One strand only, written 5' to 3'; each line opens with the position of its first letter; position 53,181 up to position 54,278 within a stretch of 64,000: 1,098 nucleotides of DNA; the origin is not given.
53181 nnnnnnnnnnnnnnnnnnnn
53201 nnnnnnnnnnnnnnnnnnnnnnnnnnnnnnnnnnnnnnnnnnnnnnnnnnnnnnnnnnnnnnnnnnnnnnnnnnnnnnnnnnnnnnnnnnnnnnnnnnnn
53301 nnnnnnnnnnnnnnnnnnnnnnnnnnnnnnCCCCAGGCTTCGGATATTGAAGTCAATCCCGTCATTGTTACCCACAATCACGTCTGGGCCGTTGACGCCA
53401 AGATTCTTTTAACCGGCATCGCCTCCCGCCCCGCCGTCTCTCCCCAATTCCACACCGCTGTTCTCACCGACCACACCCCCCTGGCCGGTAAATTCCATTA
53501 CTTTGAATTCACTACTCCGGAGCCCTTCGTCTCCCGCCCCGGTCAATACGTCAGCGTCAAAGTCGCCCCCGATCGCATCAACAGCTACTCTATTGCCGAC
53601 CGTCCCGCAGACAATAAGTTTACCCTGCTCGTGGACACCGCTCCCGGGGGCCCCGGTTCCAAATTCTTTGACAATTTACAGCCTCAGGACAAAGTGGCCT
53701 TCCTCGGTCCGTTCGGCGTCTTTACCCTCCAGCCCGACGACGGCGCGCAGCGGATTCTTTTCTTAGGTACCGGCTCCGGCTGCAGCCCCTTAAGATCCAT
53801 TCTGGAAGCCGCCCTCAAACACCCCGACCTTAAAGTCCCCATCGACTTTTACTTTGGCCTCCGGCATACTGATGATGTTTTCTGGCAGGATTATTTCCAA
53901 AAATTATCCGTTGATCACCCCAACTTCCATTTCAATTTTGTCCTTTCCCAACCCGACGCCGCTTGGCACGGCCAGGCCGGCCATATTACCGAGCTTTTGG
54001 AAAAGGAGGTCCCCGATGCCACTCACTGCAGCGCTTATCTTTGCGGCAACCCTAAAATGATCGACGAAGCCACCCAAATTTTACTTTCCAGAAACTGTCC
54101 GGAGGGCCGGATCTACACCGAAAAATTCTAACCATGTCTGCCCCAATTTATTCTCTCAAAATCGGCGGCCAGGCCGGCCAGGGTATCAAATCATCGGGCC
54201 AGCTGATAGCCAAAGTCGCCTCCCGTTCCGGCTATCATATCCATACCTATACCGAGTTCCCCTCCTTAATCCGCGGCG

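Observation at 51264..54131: ADP-forming acetyl-CoA synthetase fused to an FNR-like FAD/NAD(P)H oxidoreductase domain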

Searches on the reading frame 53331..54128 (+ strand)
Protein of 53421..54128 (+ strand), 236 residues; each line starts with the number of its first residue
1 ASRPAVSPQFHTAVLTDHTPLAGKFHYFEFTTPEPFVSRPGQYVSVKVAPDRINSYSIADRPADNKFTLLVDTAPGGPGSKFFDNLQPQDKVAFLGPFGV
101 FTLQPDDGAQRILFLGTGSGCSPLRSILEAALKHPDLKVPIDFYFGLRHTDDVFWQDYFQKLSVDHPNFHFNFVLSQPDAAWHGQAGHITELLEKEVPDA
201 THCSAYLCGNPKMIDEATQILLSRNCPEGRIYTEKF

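Call 8: search_solved_structures(query=window:53421-54128:+, max_evalue=0.001, show_alignments=3)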
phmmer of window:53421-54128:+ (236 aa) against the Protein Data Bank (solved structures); distinct sequences matched with E-value up to 0.001: 112 (the best 60 are shown).
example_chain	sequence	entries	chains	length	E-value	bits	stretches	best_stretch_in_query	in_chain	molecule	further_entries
5ogx_A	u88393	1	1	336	7.5e-24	87.7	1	32-236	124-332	Cytochrome P450 reductase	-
7qty_A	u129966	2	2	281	1.1e-21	80.6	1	71-221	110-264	Na(+)-translocating NADH-quinone reductase subunit F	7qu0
7qu3_A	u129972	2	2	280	2.8e-21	79.3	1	43-218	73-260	Na(+)-translocating NADH-quinone reductase subunit F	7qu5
2eix_A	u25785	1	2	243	7.3e-18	68.1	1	26-219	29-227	NADH-cytochrome b5 reductase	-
2r6h_A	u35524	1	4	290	7.7e-18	68.1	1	74-233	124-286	NADH:ubiquinone oxidoreductase, Na translocating, F subunit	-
4u9u_A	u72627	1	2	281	1.3e-16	64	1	74-224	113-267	Na(+)-translocating NADH-quinone reductase subunit F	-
8ad4_A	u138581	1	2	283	1.4e-16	64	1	74-224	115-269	Na(+)-translocating NADH-quinone reductase subunit F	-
4uaj_A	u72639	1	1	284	1.4e-16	63.9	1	74-224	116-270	Na(+)-translocating NADH-quinone reductase subunit F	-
8ad3_A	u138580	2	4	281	1.7e-16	63.7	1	74-221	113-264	Na(+)-translocating NADH-quinone reductase subunit F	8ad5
1tvc_A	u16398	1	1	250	1.8e-16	63.6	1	39-236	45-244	METHANE MONOOXYGENASE COMPONENT C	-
8a1t_F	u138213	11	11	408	3.6e-16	62.6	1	74-224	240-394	Na(+)-translocating NADH-quinone reductase subunit F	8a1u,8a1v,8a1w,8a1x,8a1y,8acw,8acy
7xk3_F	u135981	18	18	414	3.8e-16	62.5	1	74-224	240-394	Na(+)-translocating NADH-quinone reductase subunit F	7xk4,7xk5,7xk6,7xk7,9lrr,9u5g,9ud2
1krh_A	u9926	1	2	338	1.8e-14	57.1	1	40-224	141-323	Benzoate 1,2-Dioxygenase Reductase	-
7c3a_A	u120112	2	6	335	4.1e-13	52.6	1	32-235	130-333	Ferredoxin reductase component of carbazole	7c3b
6mv1_A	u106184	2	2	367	4.2e-13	52.5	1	64-231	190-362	Cytochrome b5 reductase 4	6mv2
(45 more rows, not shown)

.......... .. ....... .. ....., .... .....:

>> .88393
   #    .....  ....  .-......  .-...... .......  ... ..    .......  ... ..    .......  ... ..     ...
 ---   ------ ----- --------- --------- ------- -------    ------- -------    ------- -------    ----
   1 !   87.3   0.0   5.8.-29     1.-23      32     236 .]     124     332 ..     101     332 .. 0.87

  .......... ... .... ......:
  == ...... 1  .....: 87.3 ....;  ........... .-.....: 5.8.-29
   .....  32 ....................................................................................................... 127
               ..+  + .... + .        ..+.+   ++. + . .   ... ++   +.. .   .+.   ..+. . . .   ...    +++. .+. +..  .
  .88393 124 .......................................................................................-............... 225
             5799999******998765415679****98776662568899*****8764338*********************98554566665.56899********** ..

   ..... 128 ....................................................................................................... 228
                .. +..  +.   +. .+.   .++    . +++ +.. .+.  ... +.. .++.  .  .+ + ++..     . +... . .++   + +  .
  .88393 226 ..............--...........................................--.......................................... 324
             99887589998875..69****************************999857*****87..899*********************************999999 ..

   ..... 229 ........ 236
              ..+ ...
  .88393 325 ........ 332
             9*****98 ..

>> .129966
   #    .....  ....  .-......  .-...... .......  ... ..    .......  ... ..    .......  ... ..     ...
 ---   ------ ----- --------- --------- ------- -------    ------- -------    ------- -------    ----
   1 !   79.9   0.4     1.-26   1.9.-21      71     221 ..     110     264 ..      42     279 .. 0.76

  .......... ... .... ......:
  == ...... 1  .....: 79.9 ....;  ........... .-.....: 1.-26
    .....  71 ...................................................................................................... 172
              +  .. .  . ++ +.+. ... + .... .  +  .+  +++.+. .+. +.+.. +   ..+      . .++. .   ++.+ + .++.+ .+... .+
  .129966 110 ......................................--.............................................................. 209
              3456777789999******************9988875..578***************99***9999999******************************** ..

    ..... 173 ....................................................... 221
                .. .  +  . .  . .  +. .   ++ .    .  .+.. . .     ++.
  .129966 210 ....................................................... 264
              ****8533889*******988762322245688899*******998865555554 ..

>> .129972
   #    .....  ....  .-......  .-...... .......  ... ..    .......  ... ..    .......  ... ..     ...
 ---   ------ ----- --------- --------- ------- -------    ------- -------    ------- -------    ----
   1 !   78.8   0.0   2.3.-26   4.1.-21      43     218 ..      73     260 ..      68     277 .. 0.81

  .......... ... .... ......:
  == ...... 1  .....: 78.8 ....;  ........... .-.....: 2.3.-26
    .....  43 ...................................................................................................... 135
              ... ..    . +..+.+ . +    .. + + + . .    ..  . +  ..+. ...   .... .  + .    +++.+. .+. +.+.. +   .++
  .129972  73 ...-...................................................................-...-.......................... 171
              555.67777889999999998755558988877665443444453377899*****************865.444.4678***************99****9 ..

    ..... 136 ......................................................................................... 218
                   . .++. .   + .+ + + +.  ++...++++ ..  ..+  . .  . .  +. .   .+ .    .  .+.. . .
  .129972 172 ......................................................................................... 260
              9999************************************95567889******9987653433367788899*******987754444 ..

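Call 14: find_related_loci(query=A2, collection=genome_contigs, flank=10000)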
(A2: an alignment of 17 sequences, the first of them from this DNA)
Query A2 (266 aa) in genome_contigs; peptide patterns used: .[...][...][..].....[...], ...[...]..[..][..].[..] (x = any residue, [..] = any of these).
115 stretches matched a pattern; 76 encode a relative of the query (tblastn E <= 1e-3); 76 distinct loci.
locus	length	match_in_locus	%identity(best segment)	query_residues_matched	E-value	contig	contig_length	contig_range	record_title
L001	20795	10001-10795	69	1-266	3e-130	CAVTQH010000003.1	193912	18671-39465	MAG: Candidatus Amesbacteria bacterium isolate MFD00709.bin.1.50 genome assembly, contig: contig_36186, whole genome sho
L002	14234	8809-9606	68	1-266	1e-128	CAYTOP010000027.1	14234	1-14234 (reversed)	MAG TPA_asm: uncultured Gammaproteobacteria bacterium isolate SRP050083_co1_427 genome assembly, contig: NODE_1844_lengt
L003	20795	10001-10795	65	1-266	2e-123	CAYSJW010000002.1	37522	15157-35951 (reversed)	MAG TPA_asm: uncultured Gammaproteobacteria bacterium isolate SRP231805_co4_34 genome assembly, contig: k141_129570, who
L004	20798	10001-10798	64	1-266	9e-121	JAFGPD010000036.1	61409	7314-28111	MAG: Candidatus Woesebacteria bacterium isolate Zod_Metabat.670 k87_6577361, whole genome shotgun sequence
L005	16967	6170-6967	59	1-266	9e-111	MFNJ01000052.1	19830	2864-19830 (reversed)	MAG: Candidatus Levybacteria bacterium RIFCSPHIGHO2_01_FULL_36_15 rifcsphigho2_01_scaffold_7575, whole genome shotgun se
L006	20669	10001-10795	55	1-266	8e-104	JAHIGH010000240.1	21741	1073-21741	MAG: Patescibacteria group bacterium isolate KR11_N2.mb.17 KR11_N2.mb.17_k141_160476, whole genome shotgun sequence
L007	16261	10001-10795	56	1-266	3e-101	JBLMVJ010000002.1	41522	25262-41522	MAG: Candidatus Levyibacteriota bacterium isolate MAG318 PRJNA960887_bin9_renamed_1, whole genome shotgun sequence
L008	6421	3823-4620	57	1-266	4e-100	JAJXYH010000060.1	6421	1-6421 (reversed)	MAG: bacterium isolate BP6.bin75 NODE_25419_length_6421_cov_1.608993, whole genome shotgun sequence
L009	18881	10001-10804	55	1-266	2e-99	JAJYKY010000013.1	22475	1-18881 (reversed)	MAG: bacterium isolate DBS2-1.bin56 NODE_4014_length_22475_cov_7.546223, whole genome shotgun sequence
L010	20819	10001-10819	52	1-266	2e-99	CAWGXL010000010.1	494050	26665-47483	MAG: uncultured bacterium isolate MFD09206.bin.2.20 genome assembly, contig: contig_853, whole genome shotgun sequence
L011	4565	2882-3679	52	1-266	7e-98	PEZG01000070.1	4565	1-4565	MAG: Candidatus Roizmanbacteria bacterium CG09_land_8_20_14_0_10_41_9 CG09_land_8_20_14_0.10_scaffold_7702_c, whole geno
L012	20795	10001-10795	55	1-266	2e-97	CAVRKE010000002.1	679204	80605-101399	MAG: Candidatus Levybacteria bacterium isolate MFD01476.bin.1.95 genome assembly, contig: contig_6007, whole genome shot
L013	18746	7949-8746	52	1-266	2e-95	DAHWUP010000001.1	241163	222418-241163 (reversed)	MAG TPA_asm: Candidatus Levyibacteriota bacterium isolate clean1537 NODE_1_length_241163_cov_9.246451, whole genome shot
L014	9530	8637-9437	52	1-266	4e-95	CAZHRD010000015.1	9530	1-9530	MAG TPA_asm: uncultured Candidatus Saccharibacteria bacterium isolate binchicken_co129_933 genome assembly, contig: NODE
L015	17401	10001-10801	52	1-266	6e-94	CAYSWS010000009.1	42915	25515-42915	MAG TPA_asm: uncultured Candidatus Saccharibacteria bacterium isolate SRP214966_co1_463 genome assembly, contig: NODE_11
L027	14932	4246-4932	55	38-266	4e-86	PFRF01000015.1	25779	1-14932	MAG: Candidatus Levybacteria bacterium CG_4_9_14_0_2_um_filter_35_21 CG_4_9_14_0.2_um_filter_scaffold_1520_c, whole geno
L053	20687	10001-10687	45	38-266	2e-71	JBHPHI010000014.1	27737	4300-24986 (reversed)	Patescibacteria group bacterium isolate SAG AM-311-P01 NODE_14_length_27737_cov_31.960696, whole genome shotgun sequence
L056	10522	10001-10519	54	37-209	1e-64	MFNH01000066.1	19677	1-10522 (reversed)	MAG: Candidatus Levybacteria bacterium RBG_16_35_11 RBG_16_scaffold_7941, whole genome shotgun sequence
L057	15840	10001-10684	44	37-265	9e-64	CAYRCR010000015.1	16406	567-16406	MAG TPA_asm: uncultured Gammaproteobacteria bacterium isolate SRP050083_co1_366 genome assembly, contig: NODE_1470_lengt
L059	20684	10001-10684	43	38-266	5e-62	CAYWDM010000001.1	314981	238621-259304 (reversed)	MAG TPA_asm: uncultured Pseudomonadales bacterium isolate SRP272421_co4_48 genome assembly, contig: NODE_4_length_314981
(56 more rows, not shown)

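Call 27: search_protein_families(library=pfam, proteins=[L027:2468-4225:+, L053:8261-9487:+, L056:8180-9982:+, L059:9995-10690:+, L057:9995-10690:+], max_evalue=0.001)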
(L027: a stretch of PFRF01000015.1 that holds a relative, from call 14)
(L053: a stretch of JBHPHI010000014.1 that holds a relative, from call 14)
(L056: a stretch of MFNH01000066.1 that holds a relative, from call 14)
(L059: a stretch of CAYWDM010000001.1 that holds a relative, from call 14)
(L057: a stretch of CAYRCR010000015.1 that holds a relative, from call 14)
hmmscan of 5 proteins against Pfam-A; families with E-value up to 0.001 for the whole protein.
L027:2468-4225:+ (585 aa): 2 families
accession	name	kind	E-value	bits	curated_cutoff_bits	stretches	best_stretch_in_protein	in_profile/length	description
PF00501.34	AMP-binding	-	3.7e-79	266.7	29.9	1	59-410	4-375/384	AMP-binding enzyme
PF13193.12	AMP-binding_C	-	3.5e-26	92.3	24.5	1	477-561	1-76/76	AMP-binding enzyme C-terminal domain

L053:8261-9487:+ (408 aa): 5 families
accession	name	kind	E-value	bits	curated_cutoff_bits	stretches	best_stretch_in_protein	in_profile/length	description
PF07992.20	Pyr_redox_2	-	5.4e-35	121.7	26.1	1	7-317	2-291/291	Pyridine nucleotide-disulphide oxidoreductase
PF00070.33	Pyr_redox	-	2e-11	44.7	22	1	161-238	1-65/82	Pyridine nucleotide-disulphide oxidoreductase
PF13454.12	NAD_binding_9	-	8.2e-07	29.6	21.8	0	10-48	2-39/155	FAD-NAD(P)-binding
PF01266.30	DAO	-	1.6e-06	28.4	27.9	0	8-44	2-35/353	FAD dependent oxidoreductase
PF13738.12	Pyr_redox_3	-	0.00099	18.9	30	0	156-299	161-305/305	Pyridine nucleotide-disulphide oxidoreductase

L056:8180-9982:+ (600 aa): 2 families
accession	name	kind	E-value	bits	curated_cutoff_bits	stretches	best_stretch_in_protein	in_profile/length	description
PF00501.34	AMP-binding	-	1.6e-78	264.7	29.9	1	75-434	6-383/384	AMP-binding enzyme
PF13193.12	AMP-binding_C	-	6.5e-25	88.3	24.5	1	491-576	1-76/76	AMP-binding enzyme C-terminal domain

L059:9995-10690:+ (231 aa): 2 families
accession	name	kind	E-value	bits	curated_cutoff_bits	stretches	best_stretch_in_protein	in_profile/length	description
PF00175.26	NAD_binding_1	-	3.6e-18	66.6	22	1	110-211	2-107/109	Oxidoreductase NAD-binding domain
PF00970.30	FAD_binding_6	-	2.7e-09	37.7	21.1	1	31-98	28-99/99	Oxidoreductase FAD-binding domain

L057:9995-10690:+ (231 aa): 2 families
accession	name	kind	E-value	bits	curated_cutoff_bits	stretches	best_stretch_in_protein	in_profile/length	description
PF00175.26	NAD_binding_1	-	4.1e-18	66.5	22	1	109-210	1-105/109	Oxidoreductase NAD-binding domain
PF00970.30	FAD_binding_6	-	3.8e-12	46.8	21.1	1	24-98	19-98/99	Oxidoreductase FAD-binding domain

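Call 54: search_protein_families(library=ncbifam, proteins=[L027:2468-4225:+], max_evalue=0.001)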
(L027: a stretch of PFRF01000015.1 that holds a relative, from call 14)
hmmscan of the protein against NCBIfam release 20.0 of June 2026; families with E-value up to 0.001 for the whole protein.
L027:2468-4225:+ (585 aa): 106 families (the best 25 are shown)
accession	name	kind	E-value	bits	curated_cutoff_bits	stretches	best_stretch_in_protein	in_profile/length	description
NF003313.0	PRK04319.1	equivalog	1.4e-244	812.7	729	1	9-583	4-573/574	acetate--CoA ligase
NF001208.0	PRK00174.1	subfamily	7.9e-169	563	657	1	38-584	66-634/649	acetate--CoA ligase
TIGR02188.1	Ac_CoA_lig_AcsA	equivalog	1.4e-164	548.8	724.95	1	35-584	42-619/629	acetate--CoA ligase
NF047394.1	AcylCoAsynMbcS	equivalog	1.8e-122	409.6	850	1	52-571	11-520/525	acyl-CoA synthetase MbcS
NF007815.0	PRK10524.1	equivalog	2.7e-106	356.6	955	1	43-584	46-616/629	propionate--CoA ligase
TIGR02316.1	propion_prpE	equivalog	1.1e-92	311.6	827.4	1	43-584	45-615/628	propionate--CoA ligase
NF004837.0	PRK06187.1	subfamily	5.7e-87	292.2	476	1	64-570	21-521/531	long-chain-fatty-acid--CoA ligase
TIGR02262.1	benz_CoA_lig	subfamily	2.8e-82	277.1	375.25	1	48-568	2-506/508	benzoate-CoA ligase family protein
NF006181.0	PRK08314.1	subfamily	2.7e-72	243.8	705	2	195-571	192-554/563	long-chain-fatty-acid--CoA ligase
NF005947.1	PRK08008.1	equivalog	1.2e-62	212.2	651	1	65-568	21-518/518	crotonobetaine/carnitine-CoA ligase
NF053567.1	HBDA_AROS1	equivalog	8.7e-61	205.8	1000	1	49-566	12-514/523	3-hydroxybenzoate--CoA ligase HbdA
NF052269.1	Staph_lig_FadD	equivalog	1.3e-59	201.9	650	1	63-567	12-489/499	long-chain-fatty-acid--CoA ligase FadD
NF005714.0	PRK07529.1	subfamily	4.3e-59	200.4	632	1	28-571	9-576/640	acyl-CoA synthetase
NF002937.0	PRK03584.1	subfamily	3.5e-58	197.3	639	1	39-563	78-617/657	acetoacetate--CoA ligase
NF006182.0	PRK08316.1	subfamily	1.1e-57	195.7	663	1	65-569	25-515/523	fatty acyl-CoA synthetase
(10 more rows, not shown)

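Call 60: search_protein_representatives(protein=window:53442-54128:+)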
Query: 229 residues. Proteins with E-value up to 0.001 (for the whole library): 12094; up to 1e-10: 3677; up to 1e-30: 87. The best 150 are listed.
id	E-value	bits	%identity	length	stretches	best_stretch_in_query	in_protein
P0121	1.0e-112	391.8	70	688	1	1-229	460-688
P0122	3.4e-83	295.2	55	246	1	1-229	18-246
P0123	1.1e-81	290.2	57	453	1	3-229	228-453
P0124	7.1e-77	274.5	53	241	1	3-228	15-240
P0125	4.2e-71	255.6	49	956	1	1-229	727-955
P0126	1.6e-66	240.5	48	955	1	1-229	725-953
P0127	1.3e-64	234.3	47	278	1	1-229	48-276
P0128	5.0e-64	232.4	50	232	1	1-229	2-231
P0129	1.5e-57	211.2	43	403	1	6-229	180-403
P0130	2.9e-56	207.0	47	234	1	20-229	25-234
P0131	1.0e-52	195.4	41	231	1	1-229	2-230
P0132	2.8e-52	194.0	38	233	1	9-229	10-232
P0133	1.1e-51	192.0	41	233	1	4-229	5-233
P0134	1.5e-51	191.5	42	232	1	2-229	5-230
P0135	4.2e-50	186.8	40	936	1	5-229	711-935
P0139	1.1e-45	172.3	38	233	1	3-229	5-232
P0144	1.1e-39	152.7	38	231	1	1-229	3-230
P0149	3.1e-37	144.7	35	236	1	5-229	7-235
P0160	7.1e-36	140.2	37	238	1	14-229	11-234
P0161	7.9e-36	140.1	34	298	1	1-229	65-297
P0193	3.6e-32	128.1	39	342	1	21-229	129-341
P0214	2.3e-30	122.2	33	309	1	11-229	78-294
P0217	3.2e-30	121.7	35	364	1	13-214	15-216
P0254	1.8e-28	116.0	36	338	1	22-229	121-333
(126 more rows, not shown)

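Call 61: list_cluster_members(proteins=[P0122, P0124, P0128, P0131, P0132, P0133, P0139, P0144, P0149, P0160])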
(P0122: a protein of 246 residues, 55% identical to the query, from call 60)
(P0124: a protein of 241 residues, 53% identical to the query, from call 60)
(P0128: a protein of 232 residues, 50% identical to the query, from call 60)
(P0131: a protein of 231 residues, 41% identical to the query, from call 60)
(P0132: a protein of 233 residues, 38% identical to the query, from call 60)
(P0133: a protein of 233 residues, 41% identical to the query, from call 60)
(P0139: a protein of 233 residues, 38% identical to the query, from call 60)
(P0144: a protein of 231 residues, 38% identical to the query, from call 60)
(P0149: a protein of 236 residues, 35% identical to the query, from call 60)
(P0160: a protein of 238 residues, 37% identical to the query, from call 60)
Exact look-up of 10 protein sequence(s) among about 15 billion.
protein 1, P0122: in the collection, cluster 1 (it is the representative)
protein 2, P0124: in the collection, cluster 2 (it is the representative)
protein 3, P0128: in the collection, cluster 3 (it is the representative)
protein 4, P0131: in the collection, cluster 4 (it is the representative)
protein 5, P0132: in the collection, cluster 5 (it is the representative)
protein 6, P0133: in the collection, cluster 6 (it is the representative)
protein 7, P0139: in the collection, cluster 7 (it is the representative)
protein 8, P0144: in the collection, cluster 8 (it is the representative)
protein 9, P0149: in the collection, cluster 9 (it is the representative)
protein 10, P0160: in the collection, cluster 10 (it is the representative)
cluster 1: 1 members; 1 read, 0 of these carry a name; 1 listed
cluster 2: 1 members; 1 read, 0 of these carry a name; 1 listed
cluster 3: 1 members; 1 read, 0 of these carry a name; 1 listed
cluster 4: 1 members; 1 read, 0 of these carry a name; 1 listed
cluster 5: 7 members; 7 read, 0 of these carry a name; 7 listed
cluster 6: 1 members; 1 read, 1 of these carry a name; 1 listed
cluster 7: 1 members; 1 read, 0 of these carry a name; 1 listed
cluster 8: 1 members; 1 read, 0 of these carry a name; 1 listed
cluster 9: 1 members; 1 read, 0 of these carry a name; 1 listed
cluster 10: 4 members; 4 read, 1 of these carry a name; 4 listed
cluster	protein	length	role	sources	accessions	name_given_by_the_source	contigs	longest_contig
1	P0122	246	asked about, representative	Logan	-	-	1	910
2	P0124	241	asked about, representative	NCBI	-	-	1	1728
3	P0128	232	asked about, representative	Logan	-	-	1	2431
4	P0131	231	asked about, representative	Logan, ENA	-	-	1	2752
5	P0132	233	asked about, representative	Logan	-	-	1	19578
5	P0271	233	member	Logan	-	-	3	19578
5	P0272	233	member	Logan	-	-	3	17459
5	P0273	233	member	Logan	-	-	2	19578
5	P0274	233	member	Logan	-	-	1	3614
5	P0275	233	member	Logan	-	-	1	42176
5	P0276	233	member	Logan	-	-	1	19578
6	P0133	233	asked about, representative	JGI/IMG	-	NAD(P)H-flavin reductase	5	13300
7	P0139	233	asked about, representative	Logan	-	-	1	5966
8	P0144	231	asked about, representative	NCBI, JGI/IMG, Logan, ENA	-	-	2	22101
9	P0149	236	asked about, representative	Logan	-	-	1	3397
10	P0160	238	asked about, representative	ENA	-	-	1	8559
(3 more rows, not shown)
